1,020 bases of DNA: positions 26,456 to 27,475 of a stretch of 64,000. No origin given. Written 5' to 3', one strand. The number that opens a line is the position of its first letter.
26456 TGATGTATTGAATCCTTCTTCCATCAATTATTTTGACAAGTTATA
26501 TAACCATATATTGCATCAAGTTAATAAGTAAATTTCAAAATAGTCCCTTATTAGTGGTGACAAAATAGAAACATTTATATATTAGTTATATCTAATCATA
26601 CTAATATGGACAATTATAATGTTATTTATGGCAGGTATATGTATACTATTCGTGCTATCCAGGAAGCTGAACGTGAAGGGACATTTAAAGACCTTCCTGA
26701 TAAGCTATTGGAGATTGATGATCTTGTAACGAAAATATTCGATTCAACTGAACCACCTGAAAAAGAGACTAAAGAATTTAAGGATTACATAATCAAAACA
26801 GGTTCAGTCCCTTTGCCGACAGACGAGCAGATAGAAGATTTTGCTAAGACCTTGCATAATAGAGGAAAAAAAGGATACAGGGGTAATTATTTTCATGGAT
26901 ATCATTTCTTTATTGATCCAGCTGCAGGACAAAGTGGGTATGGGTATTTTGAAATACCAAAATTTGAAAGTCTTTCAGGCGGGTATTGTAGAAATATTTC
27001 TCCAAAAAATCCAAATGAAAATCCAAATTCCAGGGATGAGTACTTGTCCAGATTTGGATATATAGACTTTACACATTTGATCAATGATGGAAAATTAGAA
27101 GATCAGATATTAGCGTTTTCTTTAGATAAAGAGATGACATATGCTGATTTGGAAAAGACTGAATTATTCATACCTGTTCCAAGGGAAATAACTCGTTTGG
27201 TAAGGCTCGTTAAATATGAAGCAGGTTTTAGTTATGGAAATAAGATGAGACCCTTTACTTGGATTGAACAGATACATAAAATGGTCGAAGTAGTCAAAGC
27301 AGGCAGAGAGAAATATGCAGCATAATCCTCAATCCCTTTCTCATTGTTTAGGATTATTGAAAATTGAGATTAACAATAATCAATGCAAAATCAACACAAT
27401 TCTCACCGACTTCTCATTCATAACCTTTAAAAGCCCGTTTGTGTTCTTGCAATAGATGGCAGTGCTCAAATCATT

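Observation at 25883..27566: Roughly 165-bp direct duplication of the radical SAM promoter and first 35 codons brackets a low-GC two-gene cassette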

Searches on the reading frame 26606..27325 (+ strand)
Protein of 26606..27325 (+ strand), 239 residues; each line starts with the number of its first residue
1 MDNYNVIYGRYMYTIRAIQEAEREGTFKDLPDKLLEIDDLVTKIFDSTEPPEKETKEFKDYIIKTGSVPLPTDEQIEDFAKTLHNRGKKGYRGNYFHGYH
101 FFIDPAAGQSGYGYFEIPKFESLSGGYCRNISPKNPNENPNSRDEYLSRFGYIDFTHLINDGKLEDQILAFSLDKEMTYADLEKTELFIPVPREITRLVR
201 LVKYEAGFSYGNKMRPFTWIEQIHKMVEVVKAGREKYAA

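Call 6: search_protein_families(library=pfam, proteins=[window:26606-27325:+], max_evalue=0.01)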
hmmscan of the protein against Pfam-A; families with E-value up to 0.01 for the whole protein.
window:26606-27325:+ (239 aa): 0 families

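Call 7: search_protein_families(library=ncbifam, proteins=[window:26606-27325:+], max_evalue=0.01)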
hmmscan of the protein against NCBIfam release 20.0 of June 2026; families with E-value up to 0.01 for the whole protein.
window:26606-27325:+ (239 aa): 0 families

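Call 11: find_encoding_contigs(protein=window:26606-27325:+, flank=10000, max_places=10)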
Protein window:26606-27325:+ (239 aa): 1 contig read that carries it; 1 place shown.
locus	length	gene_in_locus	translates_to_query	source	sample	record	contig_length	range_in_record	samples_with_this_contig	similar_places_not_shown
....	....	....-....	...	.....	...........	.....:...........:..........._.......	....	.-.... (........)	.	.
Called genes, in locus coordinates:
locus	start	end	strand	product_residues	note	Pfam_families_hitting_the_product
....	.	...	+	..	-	?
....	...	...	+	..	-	-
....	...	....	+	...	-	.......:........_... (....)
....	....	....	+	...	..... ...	-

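Call 17: search_protein_families(library=phrogs, proteins=[window:26606-27325:+], max_evalue=1)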
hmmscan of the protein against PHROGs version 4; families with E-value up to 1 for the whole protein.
window:26606-27325:+ (239 aa): 2 families
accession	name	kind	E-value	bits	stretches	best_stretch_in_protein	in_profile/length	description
phrog_33245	-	unknown function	0.067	13.9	0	22-64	53-94/143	-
phrog_6046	-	unknown function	0.16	13.3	1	6-33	12-39/70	-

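Call 18: search_protein_families(library=padloc, proteins=[window:26606-27325:+], max_evalue=1)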
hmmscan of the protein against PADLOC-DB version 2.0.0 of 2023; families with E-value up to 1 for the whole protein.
window:26606-27325:+ (239 aa): 0 families

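Call 26: search_protein_representatives(protein=window:26606-27325:+)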
Query: 239 residues. Proteins with E-value up to 0.001 (for the whole library): 6; up to 1e-10: 4; up to 1e-30: 3. The best 6 are listed.
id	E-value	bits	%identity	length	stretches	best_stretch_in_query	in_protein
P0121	1.9e-160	548.2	100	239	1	1-239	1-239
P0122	6.6e-37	143.7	45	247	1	27-237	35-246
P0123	1.5e-33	132.7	44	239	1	7-238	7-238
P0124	7.5e-21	91.1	35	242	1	28-231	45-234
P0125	9.4e-07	45.0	32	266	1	51-238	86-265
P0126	4.9e-04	36.1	27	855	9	66-108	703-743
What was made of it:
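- Checked: The 'ORFan' has four remote homologues among 1.8 billion representative proteins (call 26).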

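Call 27: find_homologous_proteins(query=window:26606-27325:+, max_evalue=0.001)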
Query window:26606-27325:+ (239 aa): 1 proteins with E <= 0.001 among 203 candidates.
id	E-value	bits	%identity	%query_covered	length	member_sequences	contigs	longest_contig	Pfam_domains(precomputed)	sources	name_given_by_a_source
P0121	6.0e-160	548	100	100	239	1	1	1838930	-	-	-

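Call 29: find_encoding_contigs(protein=P0122, flank=8000, max_places=4)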
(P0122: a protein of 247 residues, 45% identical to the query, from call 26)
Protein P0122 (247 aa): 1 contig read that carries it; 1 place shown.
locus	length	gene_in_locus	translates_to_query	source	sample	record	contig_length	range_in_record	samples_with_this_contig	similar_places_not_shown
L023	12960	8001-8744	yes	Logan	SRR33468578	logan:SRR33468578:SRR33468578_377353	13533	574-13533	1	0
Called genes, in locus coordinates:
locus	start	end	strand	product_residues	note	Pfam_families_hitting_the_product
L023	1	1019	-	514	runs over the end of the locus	PF02310:B12-binding, PF04055:Radical_SAM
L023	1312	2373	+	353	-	PF01073:3Beta_HSD, PF01370:Epimerase, PF03435:Sacchrp_dh_NADP, PF07993:NAD_binding_4 (faint), PF16363:GDP_Man_Dehyd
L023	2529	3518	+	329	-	PF17761:DUF1016_N, PF06250:YhcG_C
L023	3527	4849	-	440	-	PF01593:Amino_oxidase, PF13450:NAD_binding_8, PF03275:GLF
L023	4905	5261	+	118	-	PF02675:AdoMet_dc (weak)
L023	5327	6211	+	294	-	-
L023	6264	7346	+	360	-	PF13738:Pyr_redox_3 (weak)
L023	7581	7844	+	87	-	-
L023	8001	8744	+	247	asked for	-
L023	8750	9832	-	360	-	PF08014:MATCAP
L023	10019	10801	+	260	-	PF00050:Kazal_1 (weak)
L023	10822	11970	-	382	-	PF00037:Fer4 (faint), PF04015:DUF362, PF12797:Fer4_2 (faint), PF12837:Fer4_6 (faint), PF12838:Fer4_7 (weak), PF13187:Fer4_9 (faint), PF13237:Fer4_10 (faint)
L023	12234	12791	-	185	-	PF02834:LigT_PEase (weak), PF13563:2_5_RNA_ligase2 (weak)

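Call 45: search_dna_similar(query=window:26606-27325:+, collection=phages, mode=protein, max_evalue=0.01, max_rows=10)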
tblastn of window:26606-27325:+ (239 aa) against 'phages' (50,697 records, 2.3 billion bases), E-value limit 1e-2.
No match.

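Call 46: search_dna_similar(query=window:26606-27325:+, collection=plasmids, mode=protein, max_evalue=0.01, max_rows=10)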
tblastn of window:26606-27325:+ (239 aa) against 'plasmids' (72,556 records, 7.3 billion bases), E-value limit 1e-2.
No match.

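Call 47: find_related_loci(query=window:26606-27325:+, collection=viral_contigs, flank=8000)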
Query window:26606-27325:+ (239 aa) in viral_contigs; peptide patterns used: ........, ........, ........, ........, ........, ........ (x = any residue, [..] = any of these).
10 stretches matched a pattern, but none encodes a relative of the query by tblastn (E <= 1e-3).
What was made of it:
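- Tried and rejected: There was no hit in phage records, plasmid records or IMG/VR (calls 45-47), and only E above 0.06 in PHROGs and nothing in PADLOC (calls 17, 18).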

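Call 50: search_solved_structures(query=A2, max_evalue=1)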
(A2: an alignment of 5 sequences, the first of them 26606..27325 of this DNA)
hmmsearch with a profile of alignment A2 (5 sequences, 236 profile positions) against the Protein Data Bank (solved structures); distinct sequences matched with E-value up to 1: 0.
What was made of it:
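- Tried and rejected: There was no PDB sequence match (call 50).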

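Call 59: predict_structure(alignment_id=A2)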
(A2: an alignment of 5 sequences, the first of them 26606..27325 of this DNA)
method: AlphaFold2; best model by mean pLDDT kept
length: 239 residues; sequences in the alignment: 5
mean_pLDDT: 57.8   pTM: 0.62
mean pLDDT of the five models: 57.8, 56.5, 55.9, 55.6, 51.9
residues with pLDDT >= 90: 0; 70-90: 64; 50-70: 90; < 50: 85
segments of 3 or more residues with pLDDT < 50: 1-5, 88-96, 108-166, 205-211
pLDDT, mean of each block of 10 residues (from residue 1): 48 58 73 62 53 79 80 75 55 48 54 38 33 39 44 37 49 56 61 70 46 66 83 83
secondary structure, 60 per line:
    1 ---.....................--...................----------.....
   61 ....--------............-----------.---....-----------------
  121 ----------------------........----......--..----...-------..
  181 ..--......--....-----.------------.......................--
elements in order: H4-24 H27-45 H56-64 H73-84 H100-103 H143-150 H155-158 E169-171 H179-182 E188-190 H193-196 H215-237
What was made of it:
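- Tried and rejected: The AlphaFold model had mean pLDDT 57.8, too poor for a fold search, so none was run (call 59).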
